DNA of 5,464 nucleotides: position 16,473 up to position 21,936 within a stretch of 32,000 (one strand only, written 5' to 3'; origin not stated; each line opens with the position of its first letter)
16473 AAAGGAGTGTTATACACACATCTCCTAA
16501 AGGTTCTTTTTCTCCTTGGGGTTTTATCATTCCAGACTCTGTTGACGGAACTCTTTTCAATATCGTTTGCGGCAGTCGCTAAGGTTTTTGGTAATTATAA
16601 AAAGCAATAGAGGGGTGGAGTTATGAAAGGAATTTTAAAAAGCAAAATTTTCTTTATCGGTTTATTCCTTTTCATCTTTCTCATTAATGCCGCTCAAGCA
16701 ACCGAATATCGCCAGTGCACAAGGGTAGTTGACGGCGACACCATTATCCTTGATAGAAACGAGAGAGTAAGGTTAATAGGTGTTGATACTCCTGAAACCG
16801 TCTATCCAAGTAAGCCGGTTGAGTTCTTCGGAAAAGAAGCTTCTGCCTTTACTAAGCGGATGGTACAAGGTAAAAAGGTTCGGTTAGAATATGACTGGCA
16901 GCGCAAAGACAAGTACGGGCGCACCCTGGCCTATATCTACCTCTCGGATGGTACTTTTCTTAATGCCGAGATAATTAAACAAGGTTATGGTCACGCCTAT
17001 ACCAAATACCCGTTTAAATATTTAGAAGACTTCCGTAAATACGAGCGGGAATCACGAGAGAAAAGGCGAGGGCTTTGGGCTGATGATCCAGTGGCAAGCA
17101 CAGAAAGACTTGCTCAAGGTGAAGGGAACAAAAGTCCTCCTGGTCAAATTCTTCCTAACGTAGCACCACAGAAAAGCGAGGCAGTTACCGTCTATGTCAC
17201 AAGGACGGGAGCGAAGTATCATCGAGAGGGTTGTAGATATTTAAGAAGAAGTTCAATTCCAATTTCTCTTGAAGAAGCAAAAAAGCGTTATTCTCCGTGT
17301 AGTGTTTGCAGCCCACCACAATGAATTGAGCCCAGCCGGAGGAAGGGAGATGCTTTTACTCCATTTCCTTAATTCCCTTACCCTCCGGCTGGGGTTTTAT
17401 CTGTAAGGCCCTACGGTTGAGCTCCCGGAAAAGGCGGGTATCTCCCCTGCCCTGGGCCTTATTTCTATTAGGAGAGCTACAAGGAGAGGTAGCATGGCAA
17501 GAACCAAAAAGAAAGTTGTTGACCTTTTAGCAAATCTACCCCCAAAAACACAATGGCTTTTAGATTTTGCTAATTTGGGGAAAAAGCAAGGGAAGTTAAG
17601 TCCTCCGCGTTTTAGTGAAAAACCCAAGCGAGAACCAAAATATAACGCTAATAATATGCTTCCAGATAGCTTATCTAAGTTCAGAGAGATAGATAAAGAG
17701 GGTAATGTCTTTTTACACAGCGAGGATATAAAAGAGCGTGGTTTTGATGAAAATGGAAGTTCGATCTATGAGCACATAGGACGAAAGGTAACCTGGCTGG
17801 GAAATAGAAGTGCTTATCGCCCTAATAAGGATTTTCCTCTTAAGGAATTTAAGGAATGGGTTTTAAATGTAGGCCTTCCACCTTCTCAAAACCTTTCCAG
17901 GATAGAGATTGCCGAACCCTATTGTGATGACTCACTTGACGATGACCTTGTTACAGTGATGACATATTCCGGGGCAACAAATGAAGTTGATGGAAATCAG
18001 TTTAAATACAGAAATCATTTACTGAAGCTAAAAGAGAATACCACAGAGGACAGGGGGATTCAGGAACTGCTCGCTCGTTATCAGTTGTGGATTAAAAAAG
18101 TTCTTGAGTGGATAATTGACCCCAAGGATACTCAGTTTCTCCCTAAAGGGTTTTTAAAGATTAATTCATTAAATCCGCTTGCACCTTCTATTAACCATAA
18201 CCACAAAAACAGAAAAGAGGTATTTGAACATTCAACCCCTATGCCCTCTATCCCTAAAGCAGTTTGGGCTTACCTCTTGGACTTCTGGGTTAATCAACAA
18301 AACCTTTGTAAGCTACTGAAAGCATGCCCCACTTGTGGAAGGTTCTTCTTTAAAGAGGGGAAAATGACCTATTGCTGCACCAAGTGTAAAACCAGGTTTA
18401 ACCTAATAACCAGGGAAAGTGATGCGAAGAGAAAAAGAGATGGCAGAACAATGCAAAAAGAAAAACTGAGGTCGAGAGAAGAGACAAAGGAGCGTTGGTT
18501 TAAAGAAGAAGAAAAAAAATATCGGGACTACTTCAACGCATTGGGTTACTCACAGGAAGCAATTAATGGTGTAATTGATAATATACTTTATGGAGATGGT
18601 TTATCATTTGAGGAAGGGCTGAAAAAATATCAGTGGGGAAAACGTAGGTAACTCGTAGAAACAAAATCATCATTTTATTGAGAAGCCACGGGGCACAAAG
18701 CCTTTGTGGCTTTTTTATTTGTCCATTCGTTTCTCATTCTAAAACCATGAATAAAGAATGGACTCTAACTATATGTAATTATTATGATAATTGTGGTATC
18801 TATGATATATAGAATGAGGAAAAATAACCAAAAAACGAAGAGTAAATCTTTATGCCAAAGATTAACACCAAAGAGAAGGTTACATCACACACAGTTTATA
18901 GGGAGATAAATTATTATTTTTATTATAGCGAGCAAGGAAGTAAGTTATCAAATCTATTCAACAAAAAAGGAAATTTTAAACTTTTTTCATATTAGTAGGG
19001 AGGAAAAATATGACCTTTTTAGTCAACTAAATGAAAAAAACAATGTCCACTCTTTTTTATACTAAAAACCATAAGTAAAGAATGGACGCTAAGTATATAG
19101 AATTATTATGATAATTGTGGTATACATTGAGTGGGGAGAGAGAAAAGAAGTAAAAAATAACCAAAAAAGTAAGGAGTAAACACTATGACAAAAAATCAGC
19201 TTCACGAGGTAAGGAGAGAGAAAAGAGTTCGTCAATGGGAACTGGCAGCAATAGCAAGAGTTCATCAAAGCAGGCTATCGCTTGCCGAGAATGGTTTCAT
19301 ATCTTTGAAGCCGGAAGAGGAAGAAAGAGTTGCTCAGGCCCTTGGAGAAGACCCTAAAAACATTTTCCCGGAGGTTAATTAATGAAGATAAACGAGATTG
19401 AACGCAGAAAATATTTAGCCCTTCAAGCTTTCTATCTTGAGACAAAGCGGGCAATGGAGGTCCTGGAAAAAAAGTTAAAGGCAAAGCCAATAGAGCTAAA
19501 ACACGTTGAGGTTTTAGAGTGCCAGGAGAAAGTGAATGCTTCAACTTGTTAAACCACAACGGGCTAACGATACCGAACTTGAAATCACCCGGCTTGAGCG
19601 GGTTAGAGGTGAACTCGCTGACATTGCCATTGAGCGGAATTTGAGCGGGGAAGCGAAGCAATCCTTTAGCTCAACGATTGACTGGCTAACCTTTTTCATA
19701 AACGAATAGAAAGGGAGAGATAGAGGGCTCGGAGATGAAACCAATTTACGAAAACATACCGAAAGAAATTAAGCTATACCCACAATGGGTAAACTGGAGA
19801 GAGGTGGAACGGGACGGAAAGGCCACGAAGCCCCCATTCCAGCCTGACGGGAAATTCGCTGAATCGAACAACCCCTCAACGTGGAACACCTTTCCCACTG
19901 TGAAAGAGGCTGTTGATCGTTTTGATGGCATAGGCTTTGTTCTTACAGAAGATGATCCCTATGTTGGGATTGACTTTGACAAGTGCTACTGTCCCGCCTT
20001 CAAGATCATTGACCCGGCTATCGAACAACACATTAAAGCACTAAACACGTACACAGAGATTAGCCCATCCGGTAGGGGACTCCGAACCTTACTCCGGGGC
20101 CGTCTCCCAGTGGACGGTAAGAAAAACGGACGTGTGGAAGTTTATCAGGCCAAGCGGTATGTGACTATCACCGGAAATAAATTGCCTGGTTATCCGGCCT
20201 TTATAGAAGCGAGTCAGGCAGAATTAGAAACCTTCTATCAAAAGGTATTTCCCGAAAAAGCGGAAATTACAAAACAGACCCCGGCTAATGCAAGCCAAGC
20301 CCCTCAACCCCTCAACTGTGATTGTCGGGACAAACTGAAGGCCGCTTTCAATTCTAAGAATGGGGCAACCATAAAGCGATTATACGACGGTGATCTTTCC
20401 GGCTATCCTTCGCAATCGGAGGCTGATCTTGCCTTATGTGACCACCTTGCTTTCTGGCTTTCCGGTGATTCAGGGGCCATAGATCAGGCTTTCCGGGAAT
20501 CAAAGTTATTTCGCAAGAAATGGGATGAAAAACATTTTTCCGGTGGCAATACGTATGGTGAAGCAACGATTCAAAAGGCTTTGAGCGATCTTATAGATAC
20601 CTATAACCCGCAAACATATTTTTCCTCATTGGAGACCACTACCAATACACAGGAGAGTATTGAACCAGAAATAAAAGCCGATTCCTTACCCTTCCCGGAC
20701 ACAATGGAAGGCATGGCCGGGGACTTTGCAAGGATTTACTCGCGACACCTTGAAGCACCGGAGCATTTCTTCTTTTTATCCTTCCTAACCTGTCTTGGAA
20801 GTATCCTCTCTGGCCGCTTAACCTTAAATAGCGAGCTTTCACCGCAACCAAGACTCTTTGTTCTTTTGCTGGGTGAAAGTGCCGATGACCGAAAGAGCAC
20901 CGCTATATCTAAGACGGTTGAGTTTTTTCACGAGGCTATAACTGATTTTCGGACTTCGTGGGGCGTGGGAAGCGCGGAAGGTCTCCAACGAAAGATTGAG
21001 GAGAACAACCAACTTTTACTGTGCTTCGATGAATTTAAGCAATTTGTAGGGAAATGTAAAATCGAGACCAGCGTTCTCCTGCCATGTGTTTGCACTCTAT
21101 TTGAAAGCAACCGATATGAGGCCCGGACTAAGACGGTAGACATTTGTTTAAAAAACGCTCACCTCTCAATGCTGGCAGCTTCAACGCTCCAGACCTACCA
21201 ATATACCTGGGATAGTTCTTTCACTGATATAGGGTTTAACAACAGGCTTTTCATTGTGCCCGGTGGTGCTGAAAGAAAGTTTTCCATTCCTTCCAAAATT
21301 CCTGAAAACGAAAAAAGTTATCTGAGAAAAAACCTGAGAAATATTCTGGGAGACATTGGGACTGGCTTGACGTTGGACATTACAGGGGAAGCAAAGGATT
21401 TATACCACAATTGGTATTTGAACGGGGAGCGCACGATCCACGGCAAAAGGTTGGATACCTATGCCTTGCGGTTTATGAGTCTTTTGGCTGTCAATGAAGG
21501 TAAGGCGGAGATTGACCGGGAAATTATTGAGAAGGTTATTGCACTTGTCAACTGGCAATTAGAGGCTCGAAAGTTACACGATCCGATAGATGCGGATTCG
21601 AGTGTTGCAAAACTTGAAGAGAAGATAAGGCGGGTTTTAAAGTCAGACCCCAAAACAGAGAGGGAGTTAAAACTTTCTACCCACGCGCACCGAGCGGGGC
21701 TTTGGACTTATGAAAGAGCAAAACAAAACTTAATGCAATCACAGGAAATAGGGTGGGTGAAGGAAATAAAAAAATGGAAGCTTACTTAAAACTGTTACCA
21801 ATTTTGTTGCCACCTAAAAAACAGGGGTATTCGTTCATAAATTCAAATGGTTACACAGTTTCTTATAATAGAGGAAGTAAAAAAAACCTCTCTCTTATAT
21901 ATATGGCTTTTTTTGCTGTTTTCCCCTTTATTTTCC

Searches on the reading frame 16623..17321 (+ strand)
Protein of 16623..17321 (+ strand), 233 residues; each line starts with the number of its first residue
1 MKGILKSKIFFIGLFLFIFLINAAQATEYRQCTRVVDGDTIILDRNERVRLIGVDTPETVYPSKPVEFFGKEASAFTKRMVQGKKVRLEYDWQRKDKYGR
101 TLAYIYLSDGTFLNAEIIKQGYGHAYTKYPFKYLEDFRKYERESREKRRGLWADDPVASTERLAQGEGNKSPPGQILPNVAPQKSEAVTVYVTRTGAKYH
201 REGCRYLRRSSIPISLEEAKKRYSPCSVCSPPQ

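Call 30: search_protein_families(library=pfam, proteins=[window:16623-17321:+], max_evalue=0.01)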
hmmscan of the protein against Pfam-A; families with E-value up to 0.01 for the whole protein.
window:16623-17321:+ (233 aa): 1 family
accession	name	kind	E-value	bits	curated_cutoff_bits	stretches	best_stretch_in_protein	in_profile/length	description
PF00565.23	SNase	-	2.9e-28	98.9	21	1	48-154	1-107/107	Staphylococcal nuclease homologue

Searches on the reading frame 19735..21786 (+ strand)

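Call 30: search_protein_families(library=pfam, proteins=[window:19735-21786:+], max_evalue=0.01)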
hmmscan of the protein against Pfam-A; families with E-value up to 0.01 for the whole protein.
window:19735-21786:+ (684 aa): 1 family
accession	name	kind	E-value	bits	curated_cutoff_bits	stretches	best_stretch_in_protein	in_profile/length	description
PF22763.1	NrS1-1_pol-like_HBD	-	6.2e-26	90.5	27.9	1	227-292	1-64/64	NrS-1 polymerase HBD domain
